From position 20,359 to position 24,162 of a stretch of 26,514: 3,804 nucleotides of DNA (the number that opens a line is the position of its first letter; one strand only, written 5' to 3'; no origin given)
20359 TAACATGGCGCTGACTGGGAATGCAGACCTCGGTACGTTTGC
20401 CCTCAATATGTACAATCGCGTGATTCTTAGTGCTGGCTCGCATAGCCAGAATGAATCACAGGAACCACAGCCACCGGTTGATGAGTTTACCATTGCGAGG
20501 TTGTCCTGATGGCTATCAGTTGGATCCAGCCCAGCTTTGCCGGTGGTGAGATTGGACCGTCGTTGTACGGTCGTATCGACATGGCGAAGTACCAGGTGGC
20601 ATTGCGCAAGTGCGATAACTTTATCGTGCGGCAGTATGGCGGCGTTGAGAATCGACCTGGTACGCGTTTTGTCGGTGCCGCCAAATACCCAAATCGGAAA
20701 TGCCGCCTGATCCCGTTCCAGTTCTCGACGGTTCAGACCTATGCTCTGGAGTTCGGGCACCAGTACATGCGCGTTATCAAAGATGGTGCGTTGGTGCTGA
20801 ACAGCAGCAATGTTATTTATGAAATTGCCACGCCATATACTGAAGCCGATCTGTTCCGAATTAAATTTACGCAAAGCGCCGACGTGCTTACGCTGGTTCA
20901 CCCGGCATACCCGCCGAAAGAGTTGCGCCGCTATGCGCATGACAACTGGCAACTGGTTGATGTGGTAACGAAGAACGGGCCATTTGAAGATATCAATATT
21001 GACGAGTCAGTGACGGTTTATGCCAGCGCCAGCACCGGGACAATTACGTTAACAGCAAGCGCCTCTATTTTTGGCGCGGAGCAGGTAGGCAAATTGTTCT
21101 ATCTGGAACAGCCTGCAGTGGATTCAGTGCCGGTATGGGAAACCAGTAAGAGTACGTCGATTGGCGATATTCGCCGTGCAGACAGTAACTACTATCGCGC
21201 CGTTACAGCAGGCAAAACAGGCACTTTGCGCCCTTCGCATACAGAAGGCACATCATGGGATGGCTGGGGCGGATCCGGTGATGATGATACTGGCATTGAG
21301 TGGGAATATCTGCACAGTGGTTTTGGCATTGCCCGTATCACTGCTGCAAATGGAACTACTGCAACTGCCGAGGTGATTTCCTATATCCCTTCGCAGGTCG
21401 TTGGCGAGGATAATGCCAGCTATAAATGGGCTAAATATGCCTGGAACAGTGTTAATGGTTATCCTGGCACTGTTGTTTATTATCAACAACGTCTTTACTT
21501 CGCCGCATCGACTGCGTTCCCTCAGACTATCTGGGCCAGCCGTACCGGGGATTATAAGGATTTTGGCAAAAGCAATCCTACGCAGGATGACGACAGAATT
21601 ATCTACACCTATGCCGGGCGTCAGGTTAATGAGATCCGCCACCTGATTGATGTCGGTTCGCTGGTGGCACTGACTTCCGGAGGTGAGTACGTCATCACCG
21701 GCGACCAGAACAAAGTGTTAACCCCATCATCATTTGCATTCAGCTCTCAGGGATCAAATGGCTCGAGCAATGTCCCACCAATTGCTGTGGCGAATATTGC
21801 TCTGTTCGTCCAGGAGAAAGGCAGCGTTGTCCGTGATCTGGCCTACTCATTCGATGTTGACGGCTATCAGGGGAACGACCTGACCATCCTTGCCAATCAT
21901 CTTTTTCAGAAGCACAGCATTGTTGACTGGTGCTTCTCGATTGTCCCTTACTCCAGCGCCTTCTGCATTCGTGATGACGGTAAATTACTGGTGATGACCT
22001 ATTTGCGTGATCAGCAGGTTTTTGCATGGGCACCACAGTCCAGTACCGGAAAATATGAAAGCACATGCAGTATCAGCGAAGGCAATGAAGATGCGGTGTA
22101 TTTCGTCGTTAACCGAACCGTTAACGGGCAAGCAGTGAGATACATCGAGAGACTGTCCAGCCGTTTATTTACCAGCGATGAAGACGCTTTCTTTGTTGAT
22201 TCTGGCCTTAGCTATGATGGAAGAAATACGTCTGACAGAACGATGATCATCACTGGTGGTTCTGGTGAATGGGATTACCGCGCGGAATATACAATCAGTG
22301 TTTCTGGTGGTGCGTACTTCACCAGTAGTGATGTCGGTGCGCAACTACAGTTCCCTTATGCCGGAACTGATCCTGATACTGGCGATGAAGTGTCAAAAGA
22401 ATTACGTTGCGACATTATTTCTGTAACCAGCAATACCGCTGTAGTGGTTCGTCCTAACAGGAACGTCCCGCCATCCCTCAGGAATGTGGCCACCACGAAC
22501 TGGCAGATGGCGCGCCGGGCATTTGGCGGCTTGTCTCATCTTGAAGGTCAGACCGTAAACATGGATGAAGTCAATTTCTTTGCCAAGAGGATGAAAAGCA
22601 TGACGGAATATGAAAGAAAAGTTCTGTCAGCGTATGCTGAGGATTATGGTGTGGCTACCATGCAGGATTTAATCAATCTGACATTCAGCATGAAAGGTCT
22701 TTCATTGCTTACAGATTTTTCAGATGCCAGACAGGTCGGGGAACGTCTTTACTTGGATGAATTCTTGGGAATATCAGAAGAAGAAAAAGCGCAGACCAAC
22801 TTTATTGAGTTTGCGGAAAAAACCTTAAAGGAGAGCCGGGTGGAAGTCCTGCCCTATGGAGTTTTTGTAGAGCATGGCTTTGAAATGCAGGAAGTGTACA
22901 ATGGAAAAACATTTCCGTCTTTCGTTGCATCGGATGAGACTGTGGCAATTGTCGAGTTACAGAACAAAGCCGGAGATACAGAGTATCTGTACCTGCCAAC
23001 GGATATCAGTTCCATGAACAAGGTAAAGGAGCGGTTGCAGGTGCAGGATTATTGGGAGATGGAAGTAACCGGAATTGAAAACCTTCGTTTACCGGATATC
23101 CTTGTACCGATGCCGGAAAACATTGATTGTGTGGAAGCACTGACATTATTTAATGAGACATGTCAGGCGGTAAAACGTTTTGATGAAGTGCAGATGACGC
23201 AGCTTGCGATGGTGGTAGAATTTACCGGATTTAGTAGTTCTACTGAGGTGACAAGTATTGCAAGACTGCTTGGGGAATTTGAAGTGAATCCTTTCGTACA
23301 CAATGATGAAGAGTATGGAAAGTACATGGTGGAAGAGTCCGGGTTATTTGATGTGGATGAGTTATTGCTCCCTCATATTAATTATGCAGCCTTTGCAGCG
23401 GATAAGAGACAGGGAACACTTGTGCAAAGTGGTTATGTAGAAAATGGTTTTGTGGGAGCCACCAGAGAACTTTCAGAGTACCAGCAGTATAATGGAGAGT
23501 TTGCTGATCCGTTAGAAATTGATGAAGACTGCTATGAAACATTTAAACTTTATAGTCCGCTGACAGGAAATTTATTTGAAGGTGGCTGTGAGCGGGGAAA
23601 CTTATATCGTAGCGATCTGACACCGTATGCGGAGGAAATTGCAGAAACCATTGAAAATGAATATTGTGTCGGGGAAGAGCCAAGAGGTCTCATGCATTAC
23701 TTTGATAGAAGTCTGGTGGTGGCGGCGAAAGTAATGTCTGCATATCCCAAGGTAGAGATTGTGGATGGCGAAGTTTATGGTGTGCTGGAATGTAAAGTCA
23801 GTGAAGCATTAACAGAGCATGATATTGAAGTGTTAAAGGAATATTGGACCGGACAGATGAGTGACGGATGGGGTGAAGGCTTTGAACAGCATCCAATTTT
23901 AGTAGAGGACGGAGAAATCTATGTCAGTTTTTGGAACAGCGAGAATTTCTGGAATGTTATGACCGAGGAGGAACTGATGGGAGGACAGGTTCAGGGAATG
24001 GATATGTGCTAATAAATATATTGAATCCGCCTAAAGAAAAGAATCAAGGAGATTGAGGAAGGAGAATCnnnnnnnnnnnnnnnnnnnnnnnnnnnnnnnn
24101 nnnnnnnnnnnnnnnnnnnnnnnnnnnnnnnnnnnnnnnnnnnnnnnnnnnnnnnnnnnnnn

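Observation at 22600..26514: Firmicutes-type gene block: acidic protein, mobile-element-type protein, orphan Dam methyltransferase coupled to two AbrB-fold proteins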

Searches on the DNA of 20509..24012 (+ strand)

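Call 51: search_dna_similar(query=L017:20860-21220:+, collection=ecoli_genomes, mode=near, max_rows=5)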
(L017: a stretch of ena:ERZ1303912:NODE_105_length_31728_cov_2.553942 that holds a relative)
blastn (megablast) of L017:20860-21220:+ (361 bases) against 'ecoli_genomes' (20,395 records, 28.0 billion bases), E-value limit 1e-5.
No match.
